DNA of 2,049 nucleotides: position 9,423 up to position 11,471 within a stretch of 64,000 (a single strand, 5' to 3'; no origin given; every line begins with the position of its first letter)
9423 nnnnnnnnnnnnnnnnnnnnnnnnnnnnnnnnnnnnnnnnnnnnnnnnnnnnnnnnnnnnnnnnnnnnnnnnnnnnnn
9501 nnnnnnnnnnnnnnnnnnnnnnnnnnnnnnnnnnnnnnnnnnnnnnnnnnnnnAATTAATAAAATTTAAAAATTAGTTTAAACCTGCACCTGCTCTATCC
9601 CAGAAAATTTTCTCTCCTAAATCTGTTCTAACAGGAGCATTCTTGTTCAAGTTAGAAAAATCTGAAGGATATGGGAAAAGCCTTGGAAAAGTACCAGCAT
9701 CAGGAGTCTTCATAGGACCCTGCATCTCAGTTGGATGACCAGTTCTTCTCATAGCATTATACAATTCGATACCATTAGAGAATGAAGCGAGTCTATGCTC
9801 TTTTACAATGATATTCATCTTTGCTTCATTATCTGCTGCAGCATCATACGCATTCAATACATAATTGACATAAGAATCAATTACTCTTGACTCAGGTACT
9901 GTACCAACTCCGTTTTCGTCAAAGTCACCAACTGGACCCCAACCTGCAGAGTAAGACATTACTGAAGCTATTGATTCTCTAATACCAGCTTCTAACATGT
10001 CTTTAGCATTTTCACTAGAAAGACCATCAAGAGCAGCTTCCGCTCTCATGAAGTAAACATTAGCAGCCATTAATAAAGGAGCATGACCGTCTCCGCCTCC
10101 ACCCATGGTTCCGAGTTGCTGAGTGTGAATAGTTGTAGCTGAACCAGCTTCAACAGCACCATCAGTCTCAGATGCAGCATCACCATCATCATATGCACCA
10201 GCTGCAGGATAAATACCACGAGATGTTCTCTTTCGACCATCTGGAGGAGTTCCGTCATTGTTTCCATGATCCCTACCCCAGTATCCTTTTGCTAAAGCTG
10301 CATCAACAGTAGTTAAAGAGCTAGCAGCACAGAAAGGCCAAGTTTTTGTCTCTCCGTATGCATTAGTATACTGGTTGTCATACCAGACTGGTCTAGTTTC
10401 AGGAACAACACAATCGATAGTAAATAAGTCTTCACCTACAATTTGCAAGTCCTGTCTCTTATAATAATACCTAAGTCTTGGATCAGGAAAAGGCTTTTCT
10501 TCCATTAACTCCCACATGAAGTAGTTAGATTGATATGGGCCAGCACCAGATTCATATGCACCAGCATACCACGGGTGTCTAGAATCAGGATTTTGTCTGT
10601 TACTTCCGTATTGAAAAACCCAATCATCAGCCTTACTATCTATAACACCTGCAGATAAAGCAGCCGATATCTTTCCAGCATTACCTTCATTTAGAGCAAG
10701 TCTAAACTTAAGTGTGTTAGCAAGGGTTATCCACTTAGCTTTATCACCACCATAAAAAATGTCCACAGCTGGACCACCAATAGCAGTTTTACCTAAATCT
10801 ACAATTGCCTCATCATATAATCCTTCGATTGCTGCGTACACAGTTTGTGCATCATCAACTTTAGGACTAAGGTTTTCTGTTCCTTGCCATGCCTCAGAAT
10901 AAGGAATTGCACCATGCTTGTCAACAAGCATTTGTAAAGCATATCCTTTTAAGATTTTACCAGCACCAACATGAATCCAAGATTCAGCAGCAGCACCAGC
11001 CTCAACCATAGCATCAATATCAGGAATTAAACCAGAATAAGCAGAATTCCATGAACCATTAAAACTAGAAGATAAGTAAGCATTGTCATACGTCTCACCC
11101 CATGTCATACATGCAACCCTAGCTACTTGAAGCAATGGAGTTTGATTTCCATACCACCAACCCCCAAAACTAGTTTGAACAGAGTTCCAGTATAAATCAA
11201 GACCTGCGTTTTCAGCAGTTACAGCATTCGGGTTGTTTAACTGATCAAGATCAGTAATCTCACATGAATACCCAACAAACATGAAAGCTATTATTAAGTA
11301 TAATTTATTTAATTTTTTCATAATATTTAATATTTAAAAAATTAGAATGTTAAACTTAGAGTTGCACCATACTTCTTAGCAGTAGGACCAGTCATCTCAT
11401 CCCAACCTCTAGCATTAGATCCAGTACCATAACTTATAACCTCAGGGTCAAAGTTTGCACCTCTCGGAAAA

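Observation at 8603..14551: SusC/SusD/lipoprotein locus is a compositional island (higher GC, different amino-acid usage)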

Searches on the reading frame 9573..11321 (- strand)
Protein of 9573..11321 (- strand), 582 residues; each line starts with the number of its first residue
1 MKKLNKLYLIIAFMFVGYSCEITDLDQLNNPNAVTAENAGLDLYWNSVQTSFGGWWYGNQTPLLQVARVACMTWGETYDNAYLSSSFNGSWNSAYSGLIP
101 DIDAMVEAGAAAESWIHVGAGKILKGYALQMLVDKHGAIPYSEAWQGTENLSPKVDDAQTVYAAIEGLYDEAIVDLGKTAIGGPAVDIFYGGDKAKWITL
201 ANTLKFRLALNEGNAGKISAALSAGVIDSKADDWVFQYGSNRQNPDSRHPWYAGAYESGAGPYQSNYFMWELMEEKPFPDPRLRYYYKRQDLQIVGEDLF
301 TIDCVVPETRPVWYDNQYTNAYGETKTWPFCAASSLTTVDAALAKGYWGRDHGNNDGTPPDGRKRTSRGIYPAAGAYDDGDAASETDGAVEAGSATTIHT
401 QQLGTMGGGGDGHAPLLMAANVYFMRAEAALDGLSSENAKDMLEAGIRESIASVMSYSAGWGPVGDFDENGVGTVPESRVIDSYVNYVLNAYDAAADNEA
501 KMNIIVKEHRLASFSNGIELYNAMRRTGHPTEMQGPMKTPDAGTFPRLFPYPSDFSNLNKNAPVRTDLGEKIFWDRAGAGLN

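Call 5: search_protein_families(library=pfam, proteins=[window:9573-11321:-])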
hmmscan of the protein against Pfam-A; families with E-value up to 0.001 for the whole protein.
window:9573-11321:- (582 aa): 2 families
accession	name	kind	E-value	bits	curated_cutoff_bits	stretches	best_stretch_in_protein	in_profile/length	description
PF12771.13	SusD-like_2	-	5.9e-42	144.4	27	2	84-289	54-262/415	Starch-binding associating with outer membrane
PF12741.13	SusD-like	-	6.2e-30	105.1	27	2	87-297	79-287/495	Susd and RagB outer membrane lipoprotein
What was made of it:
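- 9573..11321 (-): SusD-like lipoprotein, the lid of the SusCD pair, 582 aa. Pfam SusD-like_2 has E = 6e-42 and SusD-like has E = 6e-30 (call 5).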

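Call 38: search_solved_structures(query=window:9573-11321:-, max_evalue=0.001)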
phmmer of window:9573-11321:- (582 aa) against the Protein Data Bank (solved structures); distinct sequences matched with E-value up to 0.001: 23.
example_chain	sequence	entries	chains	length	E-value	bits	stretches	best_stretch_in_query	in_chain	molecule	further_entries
6dk2_A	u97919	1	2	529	4.9e-16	62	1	86-235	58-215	SusD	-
5j5u_A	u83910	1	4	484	1.2e-15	60.7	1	90-234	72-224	RagB/SusD domain protein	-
5j90_A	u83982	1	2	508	8.7e-15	57.9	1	416-531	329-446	RagB/SusD domain protein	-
3sgh_A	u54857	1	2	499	2.7e-14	56.3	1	72-213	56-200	SusD homolog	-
4f53_A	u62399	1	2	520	6.8e-14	55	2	416-560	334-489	SusD homolog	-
4q69_A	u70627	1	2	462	1.3e-13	54.1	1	90-288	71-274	Putative lipoprotein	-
4f7a_A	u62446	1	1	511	3e-13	52.8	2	413-533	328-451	Putative uncharacterized protein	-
5fq6_A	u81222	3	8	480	4.9e-13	52.1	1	90-291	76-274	PUTATIVE LIPOPROTEIN | BT_2263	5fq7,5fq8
5fq4_A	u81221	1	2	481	4.9e-13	52.1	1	90-291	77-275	PUTATIVE LIPOPROTEIN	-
8j0p_A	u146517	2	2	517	9.3e-13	51.2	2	87-215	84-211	Chitin binding SusD-like protein | SusD-like protein AqSusD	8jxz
3gzs_A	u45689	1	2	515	1.8e-12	50.2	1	121-212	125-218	Uncharacterized SusD superfamily protein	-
4puc_A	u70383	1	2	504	3.1e-12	49.5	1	118-245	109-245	SusD homolog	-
8uwv_A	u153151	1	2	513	4.5e-12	48.9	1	121-246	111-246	BT3984 SusD-like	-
3cgh_A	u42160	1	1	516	4.6e-12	48.9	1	121-246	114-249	SusD homolog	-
3fdh_A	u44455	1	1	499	1.4e-10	44.1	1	76-232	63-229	SusD homolog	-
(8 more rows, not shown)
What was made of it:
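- Closest known: BT2261-2264 SusCD complex of Bacteroides thetaiotaomicron. Same: BT2263 is among the SusD hits (call 38).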

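Call 73: search_protein_families(library=ncbifam, proteins=[window:9573-11321:-], max_evalue=0.001)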
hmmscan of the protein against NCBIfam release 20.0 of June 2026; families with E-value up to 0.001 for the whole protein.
window:9573-11321:- (582 aa): 0 families
